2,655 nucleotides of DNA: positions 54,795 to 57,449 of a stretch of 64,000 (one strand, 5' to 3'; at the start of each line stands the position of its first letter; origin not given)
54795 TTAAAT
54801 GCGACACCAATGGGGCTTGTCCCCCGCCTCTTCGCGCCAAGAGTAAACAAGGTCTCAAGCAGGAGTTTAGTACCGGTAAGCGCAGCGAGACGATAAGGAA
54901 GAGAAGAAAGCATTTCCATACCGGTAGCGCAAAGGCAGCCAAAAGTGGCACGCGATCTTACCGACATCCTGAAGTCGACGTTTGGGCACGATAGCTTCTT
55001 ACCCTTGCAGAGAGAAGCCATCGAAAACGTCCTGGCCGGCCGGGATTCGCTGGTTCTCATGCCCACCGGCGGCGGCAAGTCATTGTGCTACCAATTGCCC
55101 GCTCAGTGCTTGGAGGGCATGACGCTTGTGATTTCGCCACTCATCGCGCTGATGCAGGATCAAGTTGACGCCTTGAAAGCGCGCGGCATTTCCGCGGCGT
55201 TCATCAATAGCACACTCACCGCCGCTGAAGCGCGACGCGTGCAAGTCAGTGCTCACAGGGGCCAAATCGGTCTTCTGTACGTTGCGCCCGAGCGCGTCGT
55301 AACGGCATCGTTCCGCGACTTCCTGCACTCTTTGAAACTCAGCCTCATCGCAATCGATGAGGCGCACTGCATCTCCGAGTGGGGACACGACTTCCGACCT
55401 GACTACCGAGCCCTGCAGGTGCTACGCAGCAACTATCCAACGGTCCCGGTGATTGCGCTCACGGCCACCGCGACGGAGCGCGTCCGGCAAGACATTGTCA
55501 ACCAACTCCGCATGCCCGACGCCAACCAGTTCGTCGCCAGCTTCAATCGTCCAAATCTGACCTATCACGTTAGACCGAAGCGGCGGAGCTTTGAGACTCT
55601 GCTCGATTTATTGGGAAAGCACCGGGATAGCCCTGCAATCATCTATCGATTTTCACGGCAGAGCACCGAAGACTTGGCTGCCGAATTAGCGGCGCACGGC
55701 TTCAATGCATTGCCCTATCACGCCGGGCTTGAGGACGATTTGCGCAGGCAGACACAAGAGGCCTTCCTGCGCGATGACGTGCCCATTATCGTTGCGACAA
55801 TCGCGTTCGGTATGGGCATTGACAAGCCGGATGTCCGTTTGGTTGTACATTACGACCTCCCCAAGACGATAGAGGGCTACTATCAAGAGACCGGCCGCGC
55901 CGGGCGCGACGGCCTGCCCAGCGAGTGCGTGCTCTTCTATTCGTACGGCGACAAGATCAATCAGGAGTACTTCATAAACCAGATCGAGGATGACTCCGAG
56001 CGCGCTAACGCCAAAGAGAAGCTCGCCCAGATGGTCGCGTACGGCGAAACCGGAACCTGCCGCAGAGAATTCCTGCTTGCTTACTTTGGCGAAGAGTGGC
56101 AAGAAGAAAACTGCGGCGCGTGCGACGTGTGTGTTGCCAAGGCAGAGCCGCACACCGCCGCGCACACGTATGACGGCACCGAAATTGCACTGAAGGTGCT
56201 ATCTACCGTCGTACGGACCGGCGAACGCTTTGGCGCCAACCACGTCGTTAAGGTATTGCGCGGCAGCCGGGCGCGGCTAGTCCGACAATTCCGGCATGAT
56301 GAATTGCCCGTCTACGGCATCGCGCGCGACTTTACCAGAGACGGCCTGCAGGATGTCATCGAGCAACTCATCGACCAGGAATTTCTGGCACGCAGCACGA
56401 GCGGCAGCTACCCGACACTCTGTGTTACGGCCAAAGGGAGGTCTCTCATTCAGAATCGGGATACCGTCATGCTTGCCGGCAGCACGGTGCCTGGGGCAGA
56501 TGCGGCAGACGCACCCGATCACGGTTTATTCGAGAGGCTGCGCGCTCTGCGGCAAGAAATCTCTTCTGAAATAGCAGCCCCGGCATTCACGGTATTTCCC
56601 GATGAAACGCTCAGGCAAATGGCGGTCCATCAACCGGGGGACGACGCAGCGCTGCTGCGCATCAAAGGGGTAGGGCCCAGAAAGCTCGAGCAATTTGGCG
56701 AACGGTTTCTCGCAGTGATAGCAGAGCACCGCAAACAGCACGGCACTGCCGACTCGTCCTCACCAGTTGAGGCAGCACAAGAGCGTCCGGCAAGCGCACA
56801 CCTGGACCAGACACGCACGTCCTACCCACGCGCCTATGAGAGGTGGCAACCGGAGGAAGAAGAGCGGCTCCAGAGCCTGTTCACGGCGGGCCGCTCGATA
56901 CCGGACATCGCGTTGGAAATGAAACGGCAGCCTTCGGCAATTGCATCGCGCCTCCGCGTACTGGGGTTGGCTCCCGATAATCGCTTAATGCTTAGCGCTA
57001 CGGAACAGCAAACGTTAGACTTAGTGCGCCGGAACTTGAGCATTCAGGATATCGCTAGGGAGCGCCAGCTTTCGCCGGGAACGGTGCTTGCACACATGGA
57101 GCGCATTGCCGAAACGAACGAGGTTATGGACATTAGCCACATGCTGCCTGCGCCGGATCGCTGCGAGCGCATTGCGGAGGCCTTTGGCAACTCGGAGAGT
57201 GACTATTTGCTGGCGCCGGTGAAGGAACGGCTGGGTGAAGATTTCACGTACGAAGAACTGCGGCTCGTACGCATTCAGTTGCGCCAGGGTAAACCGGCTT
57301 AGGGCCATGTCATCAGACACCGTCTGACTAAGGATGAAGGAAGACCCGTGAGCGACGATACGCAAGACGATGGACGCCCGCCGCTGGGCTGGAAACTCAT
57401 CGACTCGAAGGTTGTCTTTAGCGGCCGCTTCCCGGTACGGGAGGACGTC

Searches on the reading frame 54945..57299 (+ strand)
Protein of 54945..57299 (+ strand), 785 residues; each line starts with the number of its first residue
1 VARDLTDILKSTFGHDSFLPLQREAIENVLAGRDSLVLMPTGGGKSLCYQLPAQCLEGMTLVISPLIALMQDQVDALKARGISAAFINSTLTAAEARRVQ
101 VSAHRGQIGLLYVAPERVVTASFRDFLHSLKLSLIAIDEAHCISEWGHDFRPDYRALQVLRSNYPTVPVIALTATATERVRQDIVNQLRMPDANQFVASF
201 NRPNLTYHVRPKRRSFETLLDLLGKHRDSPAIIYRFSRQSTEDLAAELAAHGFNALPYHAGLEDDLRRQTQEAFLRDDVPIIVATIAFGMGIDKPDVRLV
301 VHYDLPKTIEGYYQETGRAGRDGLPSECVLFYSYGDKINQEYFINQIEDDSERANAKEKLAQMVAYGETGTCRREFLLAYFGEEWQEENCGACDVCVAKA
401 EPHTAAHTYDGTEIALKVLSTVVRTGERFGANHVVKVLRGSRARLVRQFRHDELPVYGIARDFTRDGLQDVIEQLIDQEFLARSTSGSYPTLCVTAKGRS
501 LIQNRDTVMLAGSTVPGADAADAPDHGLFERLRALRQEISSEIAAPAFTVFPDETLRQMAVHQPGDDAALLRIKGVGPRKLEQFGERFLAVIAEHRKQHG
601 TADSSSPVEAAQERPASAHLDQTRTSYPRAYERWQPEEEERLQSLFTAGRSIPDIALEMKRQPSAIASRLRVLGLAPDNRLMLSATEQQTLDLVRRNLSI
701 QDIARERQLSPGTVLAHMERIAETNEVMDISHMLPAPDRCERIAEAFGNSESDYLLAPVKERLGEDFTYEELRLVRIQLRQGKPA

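Call 17: search_protein_families(library=pfam, proteins=[window:54945-57299:+], max_evalue=0.00001)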
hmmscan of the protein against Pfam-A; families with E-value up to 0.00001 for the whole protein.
window:54945-57299:+ (785 aa): 7 families
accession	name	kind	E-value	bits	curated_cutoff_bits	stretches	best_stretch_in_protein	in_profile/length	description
PF09382.16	RQC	-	8.6e-29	100.1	23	1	407-511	3-106/114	RQC domain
PF00270.35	DEAD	-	1.6e-27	96.7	26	1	20-180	2-164/167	DEAD/DEAH box helicase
PF14493.12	HTH_40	-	8.6e-22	77.7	27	1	686-776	1-89/89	Helix-turn-helix domain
PF00570.28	HRDC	-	2.3e-21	76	23.8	1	526-592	2-68/68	HRDC domain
PF00271.37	Helicase_C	-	9.6e-21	74.5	23.5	1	216-323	3-110/110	Helicase conserved C-terminal domain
PF16124.10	RecQ_Zn_bind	-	8.1e-18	65.4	25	1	334-396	1-65/66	RecQ zinc-binding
PF13936.12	HTH_38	-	4.9e-06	26.6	27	0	637-667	8-38/44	Helix-turn-helix domain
